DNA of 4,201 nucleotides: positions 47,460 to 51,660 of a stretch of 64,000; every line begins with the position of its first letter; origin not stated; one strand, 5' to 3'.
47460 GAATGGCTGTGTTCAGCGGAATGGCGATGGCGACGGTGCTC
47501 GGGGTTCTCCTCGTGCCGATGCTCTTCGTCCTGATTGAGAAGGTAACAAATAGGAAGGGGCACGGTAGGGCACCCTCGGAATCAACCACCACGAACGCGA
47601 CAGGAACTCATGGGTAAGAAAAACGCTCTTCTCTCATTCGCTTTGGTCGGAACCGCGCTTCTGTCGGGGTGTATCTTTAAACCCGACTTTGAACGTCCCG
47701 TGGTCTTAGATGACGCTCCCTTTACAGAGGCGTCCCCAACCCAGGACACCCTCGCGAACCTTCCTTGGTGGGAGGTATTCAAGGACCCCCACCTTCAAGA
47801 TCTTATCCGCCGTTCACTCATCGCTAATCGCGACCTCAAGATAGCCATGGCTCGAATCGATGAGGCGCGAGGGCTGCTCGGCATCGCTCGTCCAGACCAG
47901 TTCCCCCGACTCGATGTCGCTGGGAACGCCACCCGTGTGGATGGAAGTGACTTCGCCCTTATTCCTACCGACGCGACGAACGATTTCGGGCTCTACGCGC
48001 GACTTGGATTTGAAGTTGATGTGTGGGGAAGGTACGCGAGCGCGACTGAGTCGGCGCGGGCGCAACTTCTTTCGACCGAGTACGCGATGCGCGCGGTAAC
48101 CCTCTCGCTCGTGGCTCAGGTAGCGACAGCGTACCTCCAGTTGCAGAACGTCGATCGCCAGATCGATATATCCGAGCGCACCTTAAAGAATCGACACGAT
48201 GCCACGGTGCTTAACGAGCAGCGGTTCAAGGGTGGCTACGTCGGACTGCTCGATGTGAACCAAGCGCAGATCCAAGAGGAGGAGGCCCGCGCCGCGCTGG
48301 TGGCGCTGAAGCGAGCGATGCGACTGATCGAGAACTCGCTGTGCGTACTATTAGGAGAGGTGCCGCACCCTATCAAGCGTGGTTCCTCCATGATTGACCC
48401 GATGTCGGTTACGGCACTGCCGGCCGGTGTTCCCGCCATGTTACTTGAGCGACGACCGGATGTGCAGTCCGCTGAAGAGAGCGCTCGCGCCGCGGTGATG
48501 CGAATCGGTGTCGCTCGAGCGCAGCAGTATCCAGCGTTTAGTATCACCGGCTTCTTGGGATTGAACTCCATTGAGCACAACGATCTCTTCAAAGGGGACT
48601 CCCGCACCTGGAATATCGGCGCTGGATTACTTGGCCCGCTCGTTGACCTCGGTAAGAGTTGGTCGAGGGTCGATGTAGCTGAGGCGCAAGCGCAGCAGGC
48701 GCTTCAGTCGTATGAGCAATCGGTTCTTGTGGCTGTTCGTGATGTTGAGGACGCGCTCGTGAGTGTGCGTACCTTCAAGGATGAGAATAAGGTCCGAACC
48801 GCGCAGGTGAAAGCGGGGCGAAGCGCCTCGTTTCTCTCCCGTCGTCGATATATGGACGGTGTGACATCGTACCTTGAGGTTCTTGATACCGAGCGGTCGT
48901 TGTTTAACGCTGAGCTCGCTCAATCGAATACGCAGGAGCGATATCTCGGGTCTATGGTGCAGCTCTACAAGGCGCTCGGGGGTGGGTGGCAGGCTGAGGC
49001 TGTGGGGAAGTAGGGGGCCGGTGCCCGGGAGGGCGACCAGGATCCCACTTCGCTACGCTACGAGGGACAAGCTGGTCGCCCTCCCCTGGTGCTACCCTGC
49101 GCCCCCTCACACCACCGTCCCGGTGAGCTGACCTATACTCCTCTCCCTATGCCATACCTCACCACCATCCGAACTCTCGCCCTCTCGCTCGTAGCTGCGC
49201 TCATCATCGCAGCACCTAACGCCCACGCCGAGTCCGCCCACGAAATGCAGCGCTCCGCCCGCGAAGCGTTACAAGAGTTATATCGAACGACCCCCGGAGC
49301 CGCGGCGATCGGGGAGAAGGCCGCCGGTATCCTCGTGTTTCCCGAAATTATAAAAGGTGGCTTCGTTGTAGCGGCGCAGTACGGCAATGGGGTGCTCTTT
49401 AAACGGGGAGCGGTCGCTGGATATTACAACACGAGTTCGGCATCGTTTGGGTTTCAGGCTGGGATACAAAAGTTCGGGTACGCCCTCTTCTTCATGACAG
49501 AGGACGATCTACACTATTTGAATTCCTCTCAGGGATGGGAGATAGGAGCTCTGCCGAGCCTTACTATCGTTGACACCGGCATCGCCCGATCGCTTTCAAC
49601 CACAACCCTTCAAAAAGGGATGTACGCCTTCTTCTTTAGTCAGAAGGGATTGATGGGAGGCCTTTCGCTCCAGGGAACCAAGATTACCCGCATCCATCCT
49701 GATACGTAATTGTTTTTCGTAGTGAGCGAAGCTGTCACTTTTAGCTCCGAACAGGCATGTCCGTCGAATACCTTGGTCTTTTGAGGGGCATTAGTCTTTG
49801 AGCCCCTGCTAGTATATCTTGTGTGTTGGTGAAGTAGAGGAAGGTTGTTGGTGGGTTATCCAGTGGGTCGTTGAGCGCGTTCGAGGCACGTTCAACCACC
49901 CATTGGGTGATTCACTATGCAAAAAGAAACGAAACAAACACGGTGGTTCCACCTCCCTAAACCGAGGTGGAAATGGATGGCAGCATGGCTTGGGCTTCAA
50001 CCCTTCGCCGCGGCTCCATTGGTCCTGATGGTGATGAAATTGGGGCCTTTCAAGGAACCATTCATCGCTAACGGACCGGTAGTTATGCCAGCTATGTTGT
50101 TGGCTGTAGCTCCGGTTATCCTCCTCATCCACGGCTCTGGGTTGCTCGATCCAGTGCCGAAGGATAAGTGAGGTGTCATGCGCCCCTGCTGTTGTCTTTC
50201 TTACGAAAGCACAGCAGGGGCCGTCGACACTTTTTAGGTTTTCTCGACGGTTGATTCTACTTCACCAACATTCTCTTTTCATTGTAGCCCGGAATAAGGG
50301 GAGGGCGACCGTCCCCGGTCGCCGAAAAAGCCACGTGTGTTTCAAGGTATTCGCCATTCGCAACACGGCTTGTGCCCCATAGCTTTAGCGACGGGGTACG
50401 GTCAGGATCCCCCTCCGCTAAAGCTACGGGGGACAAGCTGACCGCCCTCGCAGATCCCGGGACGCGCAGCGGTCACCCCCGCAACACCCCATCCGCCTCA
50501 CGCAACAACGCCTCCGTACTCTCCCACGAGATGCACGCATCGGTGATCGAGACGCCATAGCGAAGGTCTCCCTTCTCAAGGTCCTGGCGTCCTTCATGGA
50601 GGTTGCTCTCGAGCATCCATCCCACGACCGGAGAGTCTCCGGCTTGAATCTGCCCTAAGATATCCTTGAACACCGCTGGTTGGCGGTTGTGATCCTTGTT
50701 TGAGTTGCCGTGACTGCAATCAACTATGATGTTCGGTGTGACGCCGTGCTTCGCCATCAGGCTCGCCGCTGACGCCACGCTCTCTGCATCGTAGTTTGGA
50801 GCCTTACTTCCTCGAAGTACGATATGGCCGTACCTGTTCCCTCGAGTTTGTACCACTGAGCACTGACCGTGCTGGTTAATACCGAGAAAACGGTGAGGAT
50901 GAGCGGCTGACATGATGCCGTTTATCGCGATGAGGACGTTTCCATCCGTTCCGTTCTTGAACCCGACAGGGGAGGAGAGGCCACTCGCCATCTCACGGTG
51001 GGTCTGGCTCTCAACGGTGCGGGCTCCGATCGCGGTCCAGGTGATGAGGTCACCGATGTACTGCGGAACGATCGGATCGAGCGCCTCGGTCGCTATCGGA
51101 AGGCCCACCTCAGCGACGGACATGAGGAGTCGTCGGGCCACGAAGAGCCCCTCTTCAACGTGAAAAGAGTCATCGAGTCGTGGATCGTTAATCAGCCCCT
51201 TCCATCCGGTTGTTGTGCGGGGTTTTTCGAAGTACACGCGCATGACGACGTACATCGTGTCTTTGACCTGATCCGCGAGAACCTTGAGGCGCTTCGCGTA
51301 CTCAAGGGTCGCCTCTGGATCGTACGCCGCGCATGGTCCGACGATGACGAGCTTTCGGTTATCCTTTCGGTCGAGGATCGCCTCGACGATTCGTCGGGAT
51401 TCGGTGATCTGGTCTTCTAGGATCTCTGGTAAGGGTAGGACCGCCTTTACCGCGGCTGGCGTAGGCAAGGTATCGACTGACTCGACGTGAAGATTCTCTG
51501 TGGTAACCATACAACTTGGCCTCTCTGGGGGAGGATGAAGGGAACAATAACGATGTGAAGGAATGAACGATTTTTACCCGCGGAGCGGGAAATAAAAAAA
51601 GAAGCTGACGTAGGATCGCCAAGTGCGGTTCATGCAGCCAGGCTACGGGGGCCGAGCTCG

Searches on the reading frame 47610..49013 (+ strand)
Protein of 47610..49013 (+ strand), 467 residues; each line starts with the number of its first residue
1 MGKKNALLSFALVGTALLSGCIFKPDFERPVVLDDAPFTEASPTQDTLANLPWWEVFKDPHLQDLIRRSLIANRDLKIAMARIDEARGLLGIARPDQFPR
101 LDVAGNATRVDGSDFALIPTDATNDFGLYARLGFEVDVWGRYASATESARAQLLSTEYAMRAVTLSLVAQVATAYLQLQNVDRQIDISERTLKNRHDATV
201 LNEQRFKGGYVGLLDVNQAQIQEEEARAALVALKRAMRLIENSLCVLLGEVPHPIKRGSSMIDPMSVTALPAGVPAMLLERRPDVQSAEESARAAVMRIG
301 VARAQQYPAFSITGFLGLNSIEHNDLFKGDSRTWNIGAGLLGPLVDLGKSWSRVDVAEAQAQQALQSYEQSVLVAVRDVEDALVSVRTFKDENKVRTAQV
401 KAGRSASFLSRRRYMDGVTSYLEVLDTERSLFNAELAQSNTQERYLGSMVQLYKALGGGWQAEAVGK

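Call 50: search_protein_families(library=pfam, max_evalue=0.001, proteins=[window:47610-49013:+])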
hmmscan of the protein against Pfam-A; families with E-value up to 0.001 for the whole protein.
window:47610-49013:+ (467 aa): 1 family
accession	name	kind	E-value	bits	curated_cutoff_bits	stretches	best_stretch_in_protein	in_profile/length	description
PF02321.23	OEP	-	3.1e-46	158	22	2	62-249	1-187/187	Outer membrane efflux protein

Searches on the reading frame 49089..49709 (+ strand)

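Call 50: search_protein_families(library=pfam, max_evalue=0.001, proteins=[window:49089-49709:+])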
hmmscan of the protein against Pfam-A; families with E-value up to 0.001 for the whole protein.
window:49089-49709:+ (206 aa): 1 family
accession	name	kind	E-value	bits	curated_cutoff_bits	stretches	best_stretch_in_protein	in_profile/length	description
PF04366.17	Ysc84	-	1.1e-07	32.1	25.1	1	117-200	2-86/127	Las17-binding protein actin regulator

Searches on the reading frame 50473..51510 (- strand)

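Call 50: search_protein_families(library=pfam, max_evalue=0.001, proteins=[window:50473-51510:-])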
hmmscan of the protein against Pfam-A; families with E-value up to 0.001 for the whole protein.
window:50473-51510:- (345 aa): 1 family
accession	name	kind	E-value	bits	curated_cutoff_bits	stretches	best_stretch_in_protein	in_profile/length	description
PF00793.26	DAHP_synth_1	-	1e-80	271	25.5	1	44-336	9-269/270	DAHP synthetase I family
